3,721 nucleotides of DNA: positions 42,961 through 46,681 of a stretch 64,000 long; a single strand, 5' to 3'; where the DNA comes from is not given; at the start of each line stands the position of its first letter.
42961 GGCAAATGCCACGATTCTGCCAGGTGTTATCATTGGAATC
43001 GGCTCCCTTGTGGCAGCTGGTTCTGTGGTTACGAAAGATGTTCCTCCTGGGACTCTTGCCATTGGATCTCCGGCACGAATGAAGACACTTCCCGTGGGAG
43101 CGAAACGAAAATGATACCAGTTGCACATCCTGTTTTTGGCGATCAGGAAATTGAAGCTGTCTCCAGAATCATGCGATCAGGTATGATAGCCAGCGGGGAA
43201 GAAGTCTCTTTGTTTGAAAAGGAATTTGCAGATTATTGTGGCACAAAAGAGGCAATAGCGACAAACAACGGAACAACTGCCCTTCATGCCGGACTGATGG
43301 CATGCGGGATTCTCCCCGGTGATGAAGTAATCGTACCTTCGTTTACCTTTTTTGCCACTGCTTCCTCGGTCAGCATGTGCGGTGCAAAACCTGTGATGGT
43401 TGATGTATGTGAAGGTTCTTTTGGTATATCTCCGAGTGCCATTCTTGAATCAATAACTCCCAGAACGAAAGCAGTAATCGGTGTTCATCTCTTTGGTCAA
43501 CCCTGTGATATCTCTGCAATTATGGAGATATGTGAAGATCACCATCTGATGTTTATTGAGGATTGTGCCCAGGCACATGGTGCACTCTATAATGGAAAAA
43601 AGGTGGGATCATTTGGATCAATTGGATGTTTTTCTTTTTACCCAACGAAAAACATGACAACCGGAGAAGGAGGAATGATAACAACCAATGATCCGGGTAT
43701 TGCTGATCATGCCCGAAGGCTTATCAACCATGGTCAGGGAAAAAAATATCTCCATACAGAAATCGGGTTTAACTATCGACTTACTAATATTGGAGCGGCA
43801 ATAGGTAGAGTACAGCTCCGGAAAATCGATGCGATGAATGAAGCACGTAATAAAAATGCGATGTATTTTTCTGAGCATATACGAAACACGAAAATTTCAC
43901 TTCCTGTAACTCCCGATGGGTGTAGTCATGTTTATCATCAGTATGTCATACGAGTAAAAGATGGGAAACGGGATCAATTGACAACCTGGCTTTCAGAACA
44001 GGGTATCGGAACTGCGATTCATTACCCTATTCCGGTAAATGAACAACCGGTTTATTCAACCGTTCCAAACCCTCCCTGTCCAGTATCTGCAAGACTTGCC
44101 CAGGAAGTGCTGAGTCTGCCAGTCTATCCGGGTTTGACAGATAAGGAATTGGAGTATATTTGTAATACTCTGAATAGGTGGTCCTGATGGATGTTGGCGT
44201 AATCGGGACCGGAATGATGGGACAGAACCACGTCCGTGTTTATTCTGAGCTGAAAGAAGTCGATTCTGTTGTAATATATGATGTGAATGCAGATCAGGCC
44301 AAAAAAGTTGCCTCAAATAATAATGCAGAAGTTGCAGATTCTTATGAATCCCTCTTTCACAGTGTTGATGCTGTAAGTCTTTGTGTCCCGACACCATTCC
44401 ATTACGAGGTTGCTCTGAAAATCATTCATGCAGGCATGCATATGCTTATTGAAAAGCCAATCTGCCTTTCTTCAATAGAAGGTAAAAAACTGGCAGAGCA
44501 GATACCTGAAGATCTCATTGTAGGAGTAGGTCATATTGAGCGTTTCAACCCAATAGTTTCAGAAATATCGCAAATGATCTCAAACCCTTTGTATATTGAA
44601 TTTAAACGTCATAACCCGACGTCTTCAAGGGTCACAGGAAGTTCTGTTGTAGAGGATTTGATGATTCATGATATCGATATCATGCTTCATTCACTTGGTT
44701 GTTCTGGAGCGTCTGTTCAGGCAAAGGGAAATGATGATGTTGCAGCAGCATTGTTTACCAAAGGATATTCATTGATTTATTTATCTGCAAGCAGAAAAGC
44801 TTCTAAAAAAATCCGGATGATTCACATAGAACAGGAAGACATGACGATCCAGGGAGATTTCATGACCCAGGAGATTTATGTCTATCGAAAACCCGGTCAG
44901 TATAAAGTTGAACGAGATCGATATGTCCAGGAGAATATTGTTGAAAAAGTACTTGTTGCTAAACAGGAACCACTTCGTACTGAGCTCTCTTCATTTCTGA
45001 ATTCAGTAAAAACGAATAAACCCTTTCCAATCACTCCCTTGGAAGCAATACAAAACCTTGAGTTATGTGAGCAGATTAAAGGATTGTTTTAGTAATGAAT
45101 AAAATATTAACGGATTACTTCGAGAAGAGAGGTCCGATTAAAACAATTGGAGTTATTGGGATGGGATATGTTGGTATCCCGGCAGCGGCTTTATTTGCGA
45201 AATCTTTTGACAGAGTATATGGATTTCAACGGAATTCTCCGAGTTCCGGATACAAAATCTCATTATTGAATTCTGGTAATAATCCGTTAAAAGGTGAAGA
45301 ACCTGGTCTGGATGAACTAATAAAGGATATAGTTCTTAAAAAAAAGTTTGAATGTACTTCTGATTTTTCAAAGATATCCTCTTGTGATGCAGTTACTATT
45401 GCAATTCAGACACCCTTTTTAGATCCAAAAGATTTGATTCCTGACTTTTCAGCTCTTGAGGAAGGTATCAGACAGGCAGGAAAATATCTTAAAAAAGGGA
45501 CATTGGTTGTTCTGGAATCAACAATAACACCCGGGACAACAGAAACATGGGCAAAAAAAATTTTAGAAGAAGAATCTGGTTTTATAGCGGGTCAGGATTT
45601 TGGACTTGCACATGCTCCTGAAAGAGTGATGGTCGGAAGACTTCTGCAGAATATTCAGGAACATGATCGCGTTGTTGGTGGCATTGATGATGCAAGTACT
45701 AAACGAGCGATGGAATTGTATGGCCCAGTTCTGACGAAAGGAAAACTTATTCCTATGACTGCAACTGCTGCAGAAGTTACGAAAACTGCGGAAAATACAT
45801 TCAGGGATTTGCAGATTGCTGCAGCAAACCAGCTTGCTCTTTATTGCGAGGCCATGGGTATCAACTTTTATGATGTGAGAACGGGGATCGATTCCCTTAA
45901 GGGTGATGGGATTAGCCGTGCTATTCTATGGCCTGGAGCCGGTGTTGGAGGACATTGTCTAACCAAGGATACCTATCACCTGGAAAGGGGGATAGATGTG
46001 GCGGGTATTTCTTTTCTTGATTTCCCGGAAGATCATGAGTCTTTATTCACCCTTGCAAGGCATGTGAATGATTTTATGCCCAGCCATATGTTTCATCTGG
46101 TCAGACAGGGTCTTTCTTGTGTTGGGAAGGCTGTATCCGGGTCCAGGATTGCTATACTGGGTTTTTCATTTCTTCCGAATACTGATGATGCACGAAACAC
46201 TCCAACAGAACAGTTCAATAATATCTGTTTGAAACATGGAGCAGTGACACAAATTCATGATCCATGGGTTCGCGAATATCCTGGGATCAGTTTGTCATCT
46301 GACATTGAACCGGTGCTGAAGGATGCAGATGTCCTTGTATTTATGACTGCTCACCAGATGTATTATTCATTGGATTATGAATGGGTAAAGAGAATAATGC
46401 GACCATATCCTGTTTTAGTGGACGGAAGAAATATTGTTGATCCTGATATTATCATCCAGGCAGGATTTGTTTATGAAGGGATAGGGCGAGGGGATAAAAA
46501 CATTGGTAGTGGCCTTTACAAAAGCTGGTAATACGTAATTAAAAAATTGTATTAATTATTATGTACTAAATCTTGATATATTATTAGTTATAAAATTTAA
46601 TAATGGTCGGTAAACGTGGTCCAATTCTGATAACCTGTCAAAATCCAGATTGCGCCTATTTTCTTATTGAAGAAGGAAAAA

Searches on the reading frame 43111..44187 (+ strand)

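Call 64: search_protein_families(library=pfam, proteins=[window:43111-44187:+], max_evalue=0.00001)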
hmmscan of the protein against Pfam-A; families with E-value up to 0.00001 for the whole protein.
window:43111-44187:+ (358 aa): 2 families
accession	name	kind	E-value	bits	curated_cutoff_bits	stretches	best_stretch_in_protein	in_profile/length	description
PF01041.23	DegT_DnrJ_EryC1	-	1.3e-129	432.9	19.8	1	11-354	5-359/360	DegT/DnrJ/EryC1/StrS aminotransferase family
PF00155.27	Aminotran_1_2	-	4e-08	33.3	19.7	1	35-123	47-151/361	Aminotransferase class I and II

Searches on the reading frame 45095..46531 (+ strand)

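Call 64: search_protein_families(library=pfam, proteins=[window:45095-46531:+], max_evalue=0.00001)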
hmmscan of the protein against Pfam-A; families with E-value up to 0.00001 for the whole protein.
window:45095-46531:+ (478 aa): 3 families
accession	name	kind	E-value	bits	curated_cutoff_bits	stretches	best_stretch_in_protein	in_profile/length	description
PF03721.20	UDPG_MGDP_dh_N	-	7e-37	127.2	27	1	17-206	2-184/187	UDP-glucose/GDP-mannose dehydrogenase family, NAD binding domain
PF03720.21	UDPG_MGDP_dh_C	-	1.3e-22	80.6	30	1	353-450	1-103/103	UDP-glucose/GDP-mannose dehydrogenase family, UDP binding domain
PF00984.24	UDPG_MGDP_dh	-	2.6e-20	72.7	25.4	1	225-304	2-79/94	UDP-glucose/GDP-mannose dehydrogenase family, central domain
